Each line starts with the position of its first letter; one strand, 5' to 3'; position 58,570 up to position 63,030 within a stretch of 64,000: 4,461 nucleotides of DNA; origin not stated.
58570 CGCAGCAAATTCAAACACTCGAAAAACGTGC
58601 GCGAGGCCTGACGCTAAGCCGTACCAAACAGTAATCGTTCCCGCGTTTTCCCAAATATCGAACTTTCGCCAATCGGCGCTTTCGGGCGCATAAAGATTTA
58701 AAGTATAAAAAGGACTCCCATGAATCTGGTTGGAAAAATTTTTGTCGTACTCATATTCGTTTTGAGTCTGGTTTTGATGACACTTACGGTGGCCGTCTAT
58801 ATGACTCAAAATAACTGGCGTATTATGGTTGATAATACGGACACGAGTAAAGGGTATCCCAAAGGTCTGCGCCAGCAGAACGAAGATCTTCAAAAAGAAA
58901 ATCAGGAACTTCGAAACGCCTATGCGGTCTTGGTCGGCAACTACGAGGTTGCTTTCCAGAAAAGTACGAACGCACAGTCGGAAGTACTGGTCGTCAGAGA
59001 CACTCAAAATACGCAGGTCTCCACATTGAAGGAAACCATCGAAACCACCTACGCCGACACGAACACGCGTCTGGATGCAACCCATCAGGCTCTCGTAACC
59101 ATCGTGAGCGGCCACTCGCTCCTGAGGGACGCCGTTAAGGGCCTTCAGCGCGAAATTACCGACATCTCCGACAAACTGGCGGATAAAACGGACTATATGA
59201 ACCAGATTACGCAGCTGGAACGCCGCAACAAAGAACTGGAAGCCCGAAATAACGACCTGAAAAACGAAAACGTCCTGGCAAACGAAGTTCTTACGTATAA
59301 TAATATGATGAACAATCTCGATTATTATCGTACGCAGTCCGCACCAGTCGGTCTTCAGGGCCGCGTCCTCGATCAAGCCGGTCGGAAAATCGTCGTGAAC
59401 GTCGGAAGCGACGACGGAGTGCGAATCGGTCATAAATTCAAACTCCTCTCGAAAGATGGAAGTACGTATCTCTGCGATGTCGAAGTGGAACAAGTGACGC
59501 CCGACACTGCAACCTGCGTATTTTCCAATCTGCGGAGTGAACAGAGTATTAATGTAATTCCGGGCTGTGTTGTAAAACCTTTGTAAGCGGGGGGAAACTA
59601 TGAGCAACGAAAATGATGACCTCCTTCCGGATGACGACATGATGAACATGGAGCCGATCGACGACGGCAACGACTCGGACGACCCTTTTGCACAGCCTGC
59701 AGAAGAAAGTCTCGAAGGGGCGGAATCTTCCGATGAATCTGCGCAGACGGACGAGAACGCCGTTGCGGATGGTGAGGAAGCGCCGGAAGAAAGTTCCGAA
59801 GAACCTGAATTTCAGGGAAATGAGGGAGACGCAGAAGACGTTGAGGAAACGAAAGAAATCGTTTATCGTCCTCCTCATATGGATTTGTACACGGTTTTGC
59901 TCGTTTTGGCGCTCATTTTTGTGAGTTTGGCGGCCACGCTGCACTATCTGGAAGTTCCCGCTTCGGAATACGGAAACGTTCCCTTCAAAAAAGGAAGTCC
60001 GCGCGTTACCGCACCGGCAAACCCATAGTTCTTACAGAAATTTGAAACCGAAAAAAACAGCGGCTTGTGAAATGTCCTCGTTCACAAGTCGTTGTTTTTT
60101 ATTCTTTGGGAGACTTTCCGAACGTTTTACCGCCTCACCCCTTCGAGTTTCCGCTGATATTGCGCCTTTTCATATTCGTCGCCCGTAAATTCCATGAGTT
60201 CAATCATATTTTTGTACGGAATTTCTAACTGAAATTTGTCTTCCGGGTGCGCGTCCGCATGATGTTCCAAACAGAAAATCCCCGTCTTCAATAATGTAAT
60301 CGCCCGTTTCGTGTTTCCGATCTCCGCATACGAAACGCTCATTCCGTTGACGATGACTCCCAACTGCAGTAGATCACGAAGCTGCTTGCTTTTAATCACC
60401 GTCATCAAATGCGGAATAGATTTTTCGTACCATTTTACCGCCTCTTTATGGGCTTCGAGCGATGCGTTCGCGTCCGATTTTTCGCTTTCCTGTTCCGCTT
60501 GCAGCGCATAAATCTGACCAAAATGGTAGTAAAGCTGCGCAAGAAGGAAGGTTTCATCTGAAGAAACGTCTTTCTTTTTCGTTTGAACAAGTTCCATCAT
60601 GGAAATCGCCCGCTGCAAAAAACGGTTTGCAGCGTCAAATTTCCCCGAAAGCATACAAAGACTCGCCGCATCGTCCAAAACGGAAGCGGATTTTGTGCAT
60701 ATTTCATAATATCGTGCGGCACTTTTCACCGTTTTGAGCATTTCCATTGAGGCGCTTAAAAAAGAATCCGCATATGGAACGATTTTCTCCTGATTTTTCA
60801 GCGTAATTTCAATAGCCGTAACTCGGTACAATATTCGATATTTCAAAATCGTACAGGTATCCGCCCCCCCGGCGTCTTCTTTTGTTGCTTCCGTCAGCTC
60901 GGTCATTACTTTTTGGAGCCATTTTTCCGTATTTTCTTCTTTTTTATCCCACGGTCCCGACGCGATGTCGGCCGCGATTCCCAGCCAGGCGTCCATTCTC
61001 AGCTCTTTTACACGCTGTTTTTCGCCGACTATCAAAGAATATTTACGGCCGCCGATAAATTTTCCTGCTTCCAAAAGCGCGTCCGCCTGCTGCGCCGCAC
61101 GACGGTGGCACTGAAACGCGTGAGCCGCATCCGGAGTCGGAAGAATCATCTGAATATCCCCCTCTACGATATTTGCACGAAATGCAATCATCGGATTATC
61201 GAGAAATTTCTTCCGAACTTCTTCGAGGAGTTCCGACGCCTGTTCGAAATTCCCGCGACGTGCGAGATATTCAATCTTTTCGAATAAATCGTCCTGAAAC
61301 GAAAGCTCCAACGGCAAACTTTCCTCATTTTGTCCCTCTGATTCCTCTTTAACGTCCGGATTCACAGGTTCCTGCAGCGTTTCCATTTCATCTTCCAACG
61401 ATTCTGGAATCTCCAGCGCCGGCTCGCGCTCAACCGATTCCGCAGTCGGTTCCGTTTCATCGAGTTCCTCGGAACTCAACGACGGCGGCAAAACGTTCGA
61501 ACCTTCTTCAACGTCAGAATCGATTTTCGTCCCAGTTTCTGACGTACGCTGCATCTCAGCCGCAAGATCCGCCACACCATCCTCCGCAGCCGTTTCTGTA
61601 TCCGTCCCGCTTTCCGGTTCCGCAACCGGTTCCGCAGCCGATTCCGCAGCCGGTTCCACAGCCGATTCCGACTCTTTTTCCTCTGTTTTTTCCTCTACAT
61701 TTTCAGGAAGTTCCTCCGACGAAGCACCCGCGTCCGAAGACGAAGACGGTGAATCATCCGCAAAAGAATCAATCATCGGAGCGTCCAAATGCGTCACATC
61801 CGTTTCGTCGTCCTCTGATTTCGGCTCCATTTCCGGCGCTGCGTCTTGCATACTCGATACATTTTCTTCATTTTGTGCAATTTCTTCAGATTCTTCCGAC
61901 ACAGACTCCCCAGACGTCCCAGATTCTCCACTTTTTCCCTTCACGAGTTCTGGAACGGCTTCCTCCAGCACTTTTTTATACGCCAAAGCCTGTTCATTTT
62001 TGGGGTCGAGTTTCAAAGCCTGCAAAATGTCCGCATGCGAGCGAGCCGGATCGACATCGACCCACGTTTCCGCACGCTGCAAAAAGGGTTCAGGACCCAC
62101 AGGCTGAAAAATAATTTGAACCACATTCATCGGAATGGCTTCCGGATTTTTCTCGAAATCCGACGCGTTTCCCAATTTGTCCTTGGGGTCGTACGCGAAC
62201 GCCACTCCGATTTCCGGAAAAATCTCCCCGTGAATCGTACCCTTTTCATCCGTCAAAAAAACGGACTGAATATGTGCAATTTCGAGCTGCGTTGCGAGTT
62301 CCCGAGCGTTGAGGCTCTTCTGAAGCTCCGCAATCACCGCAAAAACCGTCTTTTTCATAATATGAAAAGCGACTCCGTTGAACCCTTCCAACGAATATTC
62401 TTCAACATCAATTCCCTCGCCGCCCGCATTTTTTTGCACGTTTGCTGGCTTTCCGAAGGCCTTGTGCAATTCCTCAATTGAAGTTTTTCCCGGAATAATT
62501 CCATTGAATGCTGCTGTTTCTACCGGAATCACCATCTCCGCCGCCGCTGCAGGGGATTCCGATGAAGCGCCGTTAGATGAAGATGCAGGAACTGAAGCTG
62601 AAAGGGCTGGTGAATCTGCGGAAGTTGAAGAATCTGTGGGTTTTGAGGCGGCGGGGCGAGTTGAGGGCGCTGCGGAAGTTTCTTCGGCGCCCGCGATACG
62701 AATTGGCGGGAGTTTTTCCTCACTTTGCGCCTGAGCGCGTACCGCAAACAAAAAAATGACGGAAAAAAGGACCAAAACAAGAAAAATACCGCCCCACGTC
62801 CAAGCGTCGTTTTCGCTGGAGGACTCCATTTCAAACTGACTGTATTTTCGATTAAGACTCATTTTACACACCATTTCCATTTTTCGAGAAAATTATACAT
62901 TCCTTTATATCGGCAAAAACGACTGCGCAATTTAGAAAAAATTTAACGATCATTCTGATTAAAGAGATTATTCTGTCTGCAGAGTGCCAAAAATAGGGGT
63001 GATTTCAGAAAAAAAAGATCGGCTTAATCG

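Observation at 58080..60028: Uncharacterised three-gene module: two paralogous membrane-anchored coiled-coil proteins plus an acidic tail-anchored protein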

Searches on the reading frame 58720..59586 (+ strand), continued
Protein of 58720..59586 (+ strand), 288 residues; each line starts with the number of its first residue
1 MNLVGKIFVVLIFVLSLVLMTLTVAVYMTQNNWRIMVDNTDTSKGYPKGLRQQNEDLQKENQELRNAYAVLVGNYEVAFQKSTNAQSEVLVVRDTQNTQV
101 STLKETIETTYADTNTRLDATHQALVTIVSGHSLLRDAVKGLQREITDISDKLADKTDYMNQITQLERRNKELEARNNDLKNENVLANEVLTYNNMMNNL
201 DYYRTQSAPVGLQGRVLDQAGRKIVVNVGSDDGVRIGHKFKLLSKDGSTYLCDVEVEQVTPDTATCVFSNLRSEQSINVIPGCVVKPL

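Call 32: find_related_loci(query=A1, collection=genome_contigs, flank=6000)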
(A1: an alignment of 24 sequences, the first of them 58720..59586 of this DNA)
Query A1 (288 aa) in genome_contigs; peptide patterns used: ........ (x = any residue, [..] = any of these).
200 stretches matched a pattern; 182 encode a relative of the query (tblastn E <= 1e-3); the best 80 are kept; 80 distinct loci.
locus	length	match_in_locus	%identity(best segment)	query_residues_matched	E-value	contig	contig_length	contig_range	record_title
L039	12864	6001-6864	78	1-288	3e-157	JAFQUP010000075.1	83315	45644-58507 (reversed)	MAG: Thermoguttaceae bacterium isolate RGIG2165 Goat_Colon.Co__c893167, whole genome shotgun sequence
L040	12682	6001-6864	79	1-288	3e-156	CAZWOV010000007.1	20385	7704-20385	MAG TPA_asm: uncultured Planctomycetaceae bacterium isolate SRP225648_co1_244 genome assembly, contig: NODE_6324_length_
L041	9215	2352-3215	78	1-288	1e-149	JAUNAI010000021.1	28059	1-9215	MAG: Planctomycetia bacterium isolate S19M_St_30 NODE_346_length_28059_cov_10.832524, whole genome shotgun sequence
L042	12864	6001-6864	70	1-288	1e-143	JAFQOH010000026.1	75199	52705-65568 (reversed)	MAG: Thermoguttaceae bacterium isolate RGIG2001 Goat_Colon-1__c106196, whole genome shotgun sequence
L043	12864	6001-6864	70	1-288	8e-143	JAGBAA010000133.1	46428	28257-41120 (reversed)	MAG: Thermoguttaceae bacterium isolate RGIG8929 Water_deer_Rectum-1__c373321, whole genome shotgun sequence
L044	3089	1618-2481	69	1-288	2e-146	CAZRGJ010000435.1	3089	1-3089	MAG TPA_asm: uncultured Planctomycetaceae bacterium isolate SRP315200_co1_900 genome assembly, contig: NODE_83865_length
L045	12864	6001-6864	66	1-288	7e-115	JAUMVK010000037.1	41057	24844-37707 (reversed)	MAG: Thermoguttaceae bacterium isolate S12M_St_32 NODE_425_length_41057_cov_32.943613, whole genome shotgun sequence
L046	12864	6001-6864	65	1-288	4e-114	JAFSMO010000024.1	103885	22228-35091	MAG: Thermoguttaceae bacterium isolate RGIG3279 Goat_Reticulum-4__c141251, whole genome shotgun sequence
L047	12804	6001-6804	40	1-266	1e-51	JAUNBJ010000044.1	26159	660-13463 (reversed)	MAG: Planctomycetia bacterium isolate S1R_St_37 NODE_731_length_26159_cov_57.677712, whole genome shotgun sequence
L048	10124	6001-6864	37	1-288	2e-48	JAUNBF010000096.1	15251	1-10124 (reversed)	MAG: Planctomycetia bacterium isolate S1R_St_26 NODE_1525_length_15251_cov_23.065083, whole genome shotgun sequence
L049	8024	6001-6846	37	1-287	8e-43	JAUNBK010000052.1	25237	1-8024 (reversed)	MAG: Planctomycetia bacterium isolate S1R_St_39 NODE_765_length_25237_cov_18.736598, whole genome shotgun sequence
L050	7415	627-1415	37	1-262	3e-41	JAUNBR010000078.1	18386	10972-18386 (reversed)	MAG: Planctomycetia bacterium isolate S1R_St_60 NODE_1196_length_18386_cov_40.211227, whole genome shotgun sequence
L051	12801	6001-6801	34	1-266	6e-39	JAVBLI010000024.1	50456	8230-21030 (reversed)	MAG: Thermoguttaceae bacterium isolate EPI_MAG_00019 c_000005539144, whole genome shotgun sequence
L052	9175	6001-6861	31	1-286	4e-37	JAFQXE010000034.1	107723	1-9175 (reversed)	MAG: Thermoguttaceae bacterium isolate RGIG2232 Goat_Duodenum-1__c744, whole genome shotgun sequence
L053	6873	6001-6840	31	1-279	2e-35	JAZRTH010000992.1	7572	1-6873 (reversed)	MAG: Thermoguttaceae bacterium isolate T1900045343_YK20190033.MAGScoT_cleanbin_000051 SGB_6678_k141_782550, whole genome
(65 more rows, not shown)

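Call 68: search_protein_representatives(alignment_id=A1)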
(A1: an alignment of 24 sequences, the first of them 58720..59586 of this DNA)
Query: 24 sequences, 288 profile positions. Proteins with E-value up to 0.001 (for the whole library): 10119; up to 1e-10: 4169; up to 1e-30: 770. The best 150 are listed.
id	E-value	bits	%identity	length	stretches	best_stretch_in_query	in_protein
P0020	4.1e-106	371.2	-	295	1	1-285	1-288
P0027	1.0e-96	340.3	-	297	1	1-287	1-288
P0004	4.1e-96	338.4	-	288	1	1-284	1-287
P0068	1.5e-95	336.5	-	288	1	1-287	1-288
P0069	2.5e-94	332.5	-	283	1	1-285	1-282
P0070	1.2e-92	327.0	-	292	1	1-286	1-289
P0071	3.0e-92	325.7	-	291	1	1-285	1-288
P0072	2.5e-91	322.6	-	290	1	1-286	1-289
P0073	4.6e-90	318.5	-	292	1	1-286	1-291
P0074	1.3e-89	317.0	-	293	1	1-287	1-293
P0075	2.1e-89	316.3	-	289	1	1-286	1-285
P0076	2.9e-89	315.8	-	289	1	1-286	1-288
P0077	4.6e-89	315.2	-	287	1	1-285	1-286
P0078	4.9e-89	315.1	-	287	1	1-285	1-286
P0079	1.3e-88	313.7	-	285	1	1-286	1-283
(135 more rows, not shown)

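Call 80: search_protein_families(library=padloc, proteins=[window:58720-59586:+], max_evalue=0.01)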
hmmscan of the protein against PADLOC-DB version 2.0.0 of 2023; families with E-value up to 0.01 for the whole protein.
window:58720-59586:+ (288 aa): 2 families
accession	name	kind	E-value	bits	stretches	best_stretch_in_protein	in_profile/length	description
PDLC03868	LmuB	-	0.00035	17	1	41-200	252-409/1035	-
PDLC03865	LmuB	-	0.0064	12.7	1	38-193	530-690/1007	-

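Call 81: search_protein_families(library=phrogs, proteins=[window:58720-59586:+], max_evalue=0.01)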
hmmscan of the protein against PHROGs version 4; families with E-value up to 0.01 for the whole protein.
window:58720-59586:+ (288 aa): 4 families
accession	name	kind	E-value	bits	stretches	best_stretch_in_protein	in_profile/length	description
phrog_77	-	DNA, RNA and nucleotide metabolism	0.00018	21.1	1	53-189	652-784/967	SbcC-like subunit of palindrome specific endonuclease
phrog_95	-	integration and excision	0.0011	18.6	1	133-247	457-576/651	integrase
phrog_4580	-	transcription regulation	0.0017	19.5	0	50-65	6-21/38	transcription factor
phrog_6452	-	unknown function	0.0098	16.3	0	89-162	115-188/236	-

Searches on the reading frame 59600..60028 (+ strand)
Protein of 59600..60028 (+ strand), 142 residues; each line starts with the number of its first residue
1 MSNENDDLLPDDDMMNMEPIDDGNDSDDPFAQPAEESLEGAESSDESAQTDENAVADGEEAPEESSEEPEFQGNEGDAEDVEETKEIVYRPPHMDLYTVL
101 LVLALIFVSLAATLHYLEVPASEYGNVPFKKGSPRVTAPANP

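Call 3: search_protein_families(library=pfam, proteins=[window:59600-60028:+], max_evalue=1)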
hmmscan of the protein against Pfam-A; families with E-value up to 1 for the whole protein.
window:59600-60028:+ (142 aa): 0 families

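Call 4: search_protein_families(library=ncbifam, proteins=[window:59600-60028:+], max_evalue=1)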
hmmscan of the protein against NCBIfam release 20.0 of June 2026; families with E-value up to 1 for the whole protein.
window:59600-60028:+ (142 aa): 1 family
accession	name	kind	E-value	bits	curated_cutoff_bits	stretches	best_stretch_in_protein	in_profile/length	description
NF047413.1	heterocyst_PatX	equivalog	0.24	12.2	30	1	94-113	1-20/69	heterocyst-inhibiting protein PatX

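Call 49: find_homologous_proteins(query=window:59600-60028:+, region=85-142)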
Query window:59600-60028:+, residues 85-142 (58 aa): 4 proteins with E <= 0.001 among 6 candidates.
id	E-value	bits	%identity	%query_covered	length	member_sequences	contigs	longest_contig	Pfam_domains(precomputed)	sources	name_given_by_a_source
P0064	1.9e-29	117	100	100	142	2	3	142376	-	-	-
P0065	5.3e-24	100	83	100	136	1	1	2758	-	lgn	-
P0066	5.7e-23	97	83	100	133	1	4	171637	-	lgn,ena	-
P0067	2.2e-19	86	74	100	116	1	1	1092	-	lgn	-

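Call 80: search_protein_families(library=padloc, proteins=[window:59600-60028:+], max_evalue=0.01)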
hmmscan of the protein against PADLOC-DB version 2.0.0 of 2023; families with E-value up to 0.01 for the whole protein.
window:59600-60028:+ (142 aa): 0 families

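Call 81: search_protein_families(library=phrogs, proteins=[window:59600-60028:+], max_evalue=0.01)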
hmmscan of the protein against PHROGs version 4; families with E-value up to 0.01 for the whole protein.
window:59600-60028:+ (142 aa): 0 families

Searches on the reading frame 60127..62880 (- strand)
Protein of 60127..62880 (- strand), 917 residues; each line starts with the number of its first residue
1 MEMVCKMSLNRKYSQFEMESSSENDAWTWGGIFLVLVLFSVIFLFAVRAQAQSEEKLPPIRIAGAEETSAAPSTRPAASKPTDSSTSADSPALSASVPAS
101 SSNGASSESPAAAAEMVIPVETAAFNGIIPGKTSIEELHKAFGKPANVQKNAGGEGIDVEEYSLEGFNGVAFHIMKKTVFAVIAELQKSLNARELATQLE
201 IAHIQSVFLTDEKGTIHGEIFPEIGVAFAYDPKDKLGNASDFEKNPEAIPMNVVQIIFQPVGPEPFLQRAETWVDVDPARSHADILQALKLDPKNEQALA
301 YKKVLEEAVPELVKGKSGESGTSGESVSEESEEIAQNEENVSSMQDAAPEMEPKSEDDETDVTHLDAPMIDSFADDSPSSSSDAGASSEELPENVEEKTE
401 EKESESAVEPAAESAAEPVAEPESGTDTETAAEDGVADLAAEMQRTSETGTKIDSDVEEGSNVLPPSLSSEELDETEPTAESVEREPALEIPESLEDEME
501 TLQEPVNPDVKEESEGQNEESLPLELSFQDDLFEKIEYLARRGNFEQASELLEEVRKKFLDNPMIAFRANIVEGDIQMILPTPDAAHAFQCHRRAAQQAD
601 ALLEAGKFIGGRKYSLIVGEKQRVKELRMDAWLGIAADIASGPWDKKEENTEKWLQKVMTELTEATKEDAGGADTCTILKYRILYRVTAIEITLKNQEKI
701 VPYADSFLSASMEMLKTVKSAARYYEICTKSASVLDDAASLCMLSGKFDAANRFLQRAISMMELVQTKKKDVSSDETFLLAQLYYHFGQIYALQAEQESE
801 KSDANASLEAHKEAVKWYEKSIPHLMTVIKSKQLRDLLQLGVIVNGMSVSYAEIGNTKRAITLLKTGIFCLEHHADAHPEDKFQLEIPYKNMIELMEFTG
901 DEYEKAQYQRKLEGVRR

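Call 3: search_protein_families(library=pfam, proteins=[window:60127-62880:-], max_evalue=1)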
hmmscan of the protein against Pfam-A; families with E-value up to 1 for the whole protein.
window:60127-62880:- (917 aa): 7 families
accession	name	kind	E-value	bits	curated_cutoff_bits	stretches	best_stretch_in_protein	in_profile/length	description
PF13424.12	TPR_12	-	0.0019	18.8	30.1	0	731-763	44-76/77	Tetratricopeptide repeat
PF07719.23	TPR_2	-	0.0049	17.3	27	0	735-760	4-29/34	Tetratricopeptide repeat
PF14559.12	TPR_19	-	0.011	16.5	25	0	540-565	36-61/68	Tetratricopeptide repeat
PF13428.12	TPR_14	-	0.017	16.2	23.5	1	536-567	8-39/44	Tetratricopeptide repeat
PF13374.12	TPR_10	-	0.051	14.1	27.5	0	538-555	11-28/42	Tetratricopeptide repeat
PF04212.24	MIT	-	0.058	13.9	30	1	810-838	19-50/66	MIT (microtubule interacting and transport) domain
PF13181.12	TPR_8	-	0.23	12.2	25.7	0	802-822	8-28/34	Tetratricopeptide repeat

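Call 4: search_protein_families(library=ncbifam, proteins=[window:60127-62880:-], max_evalue=1)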
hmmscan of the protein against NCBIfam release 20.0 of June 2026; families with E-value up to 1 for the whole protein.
window:60127-62880:- (917 aa): 0 families
